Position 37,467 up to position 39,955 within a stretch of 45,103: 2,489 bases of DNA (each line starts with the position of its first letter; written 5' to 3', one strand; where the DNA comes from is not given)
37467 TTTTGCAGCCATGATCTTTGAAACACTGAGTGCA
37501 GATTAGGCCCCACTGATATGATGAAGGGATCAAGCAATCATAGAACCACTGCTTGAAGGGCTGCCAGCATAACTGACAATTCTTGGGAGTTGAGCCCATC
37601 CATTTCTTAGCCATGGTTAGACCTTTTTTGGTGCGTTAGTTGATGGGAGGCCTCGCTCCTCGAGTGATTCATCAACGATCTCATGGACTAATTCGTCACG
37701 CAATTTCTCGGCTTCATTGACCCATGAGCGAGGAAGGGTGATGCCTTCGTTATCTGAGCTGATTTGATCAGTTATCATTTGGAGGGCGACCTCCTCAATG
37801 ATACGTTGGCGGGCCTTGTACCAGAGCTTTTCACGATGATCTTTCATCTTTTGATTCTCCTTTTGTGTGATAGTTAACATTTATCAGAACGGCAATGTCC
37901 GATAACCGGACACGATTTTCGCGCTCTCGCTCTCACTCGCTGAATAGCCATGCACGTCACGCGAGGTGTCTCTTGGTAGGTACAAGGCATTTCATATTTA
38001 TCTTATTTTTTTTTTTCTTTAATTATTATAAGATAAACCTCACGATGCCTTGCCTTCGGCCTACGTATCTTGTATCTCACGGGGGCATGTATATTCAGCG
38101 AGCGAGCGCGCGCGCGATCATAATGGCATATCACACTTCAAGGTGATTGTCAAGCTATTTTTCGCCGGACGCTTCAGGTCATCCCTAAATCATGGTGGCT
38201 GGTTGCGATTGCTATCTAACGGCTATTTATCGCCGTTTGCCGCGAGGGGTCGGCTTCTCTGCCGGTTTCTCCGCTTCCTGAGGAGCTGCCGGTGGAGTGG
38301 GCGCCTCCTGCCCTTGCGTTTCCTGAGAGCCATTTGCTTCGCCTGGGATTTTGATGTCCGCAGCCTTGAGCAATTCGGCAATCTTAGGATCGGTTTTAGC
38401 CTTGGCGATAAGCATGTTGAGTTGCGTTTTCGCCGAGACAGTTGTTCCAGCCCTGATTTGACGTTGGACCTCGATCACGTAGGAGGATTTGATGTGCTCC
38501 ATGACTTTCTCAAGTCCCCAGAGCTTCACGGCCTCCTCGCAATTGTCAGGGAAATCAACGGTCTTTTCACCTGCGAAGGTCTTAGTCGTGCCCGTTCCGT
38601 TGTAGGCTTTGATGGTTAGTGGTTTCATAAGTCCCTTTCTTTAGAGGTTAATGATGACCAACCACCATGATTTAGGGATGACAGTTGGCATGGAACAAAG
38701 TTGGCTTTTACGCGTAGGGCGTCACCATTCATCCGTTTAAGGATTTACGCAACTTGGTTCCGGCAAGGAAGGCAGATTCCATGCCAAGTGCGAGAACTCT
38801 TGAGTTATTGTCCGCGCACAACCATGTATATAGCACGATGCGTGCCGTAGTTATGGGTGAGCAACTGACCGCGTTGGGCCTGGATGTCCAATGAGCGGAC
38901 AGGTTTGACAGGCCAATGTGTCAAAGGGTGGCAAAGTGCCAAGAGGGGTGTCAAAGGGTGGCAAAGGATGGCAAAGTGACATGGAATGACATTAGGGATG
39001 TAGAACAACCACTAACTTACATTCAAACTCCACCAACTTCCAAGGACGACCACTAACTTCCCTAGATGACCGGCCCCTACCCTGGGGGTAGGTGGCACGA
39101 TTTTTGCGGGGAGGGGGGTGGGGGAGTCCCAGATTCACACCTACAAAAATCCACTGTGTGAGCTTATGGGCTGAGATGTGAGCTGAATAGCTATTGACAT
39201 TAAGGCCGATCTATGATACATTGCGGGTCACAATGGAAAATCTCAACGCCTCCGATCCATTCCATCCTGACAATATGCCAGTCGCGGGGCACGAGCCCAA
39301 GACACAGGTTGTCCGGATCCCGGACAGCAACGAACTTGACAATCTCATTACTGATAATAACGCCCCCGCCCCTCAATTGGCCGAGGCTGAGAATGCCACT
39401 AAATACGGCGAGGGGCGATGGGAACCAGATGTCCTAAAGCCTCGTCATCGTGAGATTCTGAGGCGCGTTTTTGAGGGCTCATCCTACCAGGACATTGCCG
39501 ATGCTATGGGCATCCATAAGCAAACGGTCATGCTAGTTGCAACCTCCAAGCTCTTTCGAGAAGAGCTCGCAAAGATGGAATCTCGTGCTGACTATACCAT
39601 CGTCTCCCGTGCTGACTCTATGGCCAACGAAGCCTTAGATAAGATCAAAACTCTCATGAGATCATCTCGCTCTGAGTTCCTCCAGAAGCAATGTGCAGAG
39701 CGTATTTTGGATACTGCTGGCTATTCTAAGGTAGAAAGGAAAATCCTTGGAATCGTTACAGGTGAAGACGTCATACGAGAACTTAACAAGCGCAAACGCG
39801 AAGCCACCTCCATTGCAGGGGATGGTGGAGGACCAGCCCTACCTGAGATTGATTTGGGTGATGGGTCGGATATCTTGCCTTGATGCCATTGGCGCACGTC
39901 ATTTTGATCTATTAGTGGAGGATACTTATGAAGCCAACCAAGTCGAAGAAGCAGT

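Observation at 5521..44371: Eight dispersed copies of the palindrome TGTCCGG-WWW-CCGGACA, conserved regardless of coding frame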

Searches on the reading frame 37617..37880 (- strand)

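Call 54: search_protein_families(library=pfam, max_evalue=0.1, proteins=[window:37617-37880:-])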
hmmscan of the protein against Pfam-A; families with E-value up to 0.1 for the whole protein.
window:37617-37880:- (87 aa): 1 family
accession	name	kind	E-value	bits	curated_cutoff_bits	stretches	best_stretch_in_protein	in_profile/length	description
PF11363.13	DUF3164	-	0.053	13.6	23.7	0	42-73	3-34/194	Protein of unknown function (DUF3164)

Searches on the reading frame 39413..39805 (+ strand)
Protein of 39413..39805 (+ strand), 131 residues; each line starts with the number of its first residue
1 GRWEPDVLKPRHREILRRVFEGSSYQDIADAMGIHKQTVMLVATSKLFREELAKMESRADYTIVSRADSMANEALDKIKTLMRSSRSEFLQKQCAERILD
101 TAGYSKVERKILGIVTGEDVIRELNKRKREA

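Call 91: find_related_loci(query=A2, collection=viral_contigs, flank=10000)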
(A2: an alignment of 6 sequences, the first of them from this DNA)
Query A2 (131 aa) in viral_contigs; peptide patterns used: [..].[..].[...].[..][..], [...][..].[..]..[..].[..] (x = any residue, [..] = any of these).
489 stretches matched a pattern; 18 encode a relative of the query (tblastn E <= 1e-3); 18 distinct loci.
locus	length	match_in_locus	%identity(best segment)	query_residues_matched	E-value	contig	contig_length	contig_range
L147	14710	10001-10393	77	1-131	2e-69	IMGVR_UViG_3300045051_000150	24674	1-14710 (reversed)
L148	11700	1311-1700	78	2-131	3e-69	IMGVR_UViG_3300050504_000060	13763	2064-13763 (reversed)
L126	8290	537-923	59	2-130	2e-52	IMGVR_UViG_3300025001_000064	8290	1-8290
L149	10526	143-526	62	2-129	4e-52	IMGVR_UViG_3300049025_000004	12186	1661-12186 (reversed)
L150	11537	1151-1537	59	2-130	6e-52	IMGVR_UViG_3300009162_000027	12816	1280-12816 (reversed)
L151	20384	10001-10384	62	2-129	9e-52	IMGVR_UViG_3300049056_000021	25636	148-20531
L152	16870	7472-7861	53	1-130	6e-49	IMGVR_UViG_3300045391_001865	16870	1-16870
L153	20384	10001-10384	62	2-129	9e-52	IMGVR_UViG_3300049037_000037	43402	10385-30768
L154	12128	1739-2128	55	2-131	7e-45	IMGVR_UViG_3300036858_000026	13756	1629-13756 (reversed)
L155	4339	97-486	55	2-131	5e-45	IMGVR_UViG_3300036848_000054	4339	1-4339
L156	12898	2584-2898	42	8-109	5e-17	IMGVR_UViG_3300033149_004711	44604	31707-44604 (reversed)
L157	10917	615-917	30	6-103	2e-11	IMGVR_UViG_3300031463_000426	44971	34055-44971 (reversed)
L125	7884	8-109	71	98-131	2e-11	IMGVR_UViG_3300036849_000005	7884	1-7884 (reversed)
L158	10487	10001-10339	33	3-104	5e-11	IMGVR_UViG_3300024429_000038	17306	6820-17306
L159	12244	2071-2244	43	8-65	1e-10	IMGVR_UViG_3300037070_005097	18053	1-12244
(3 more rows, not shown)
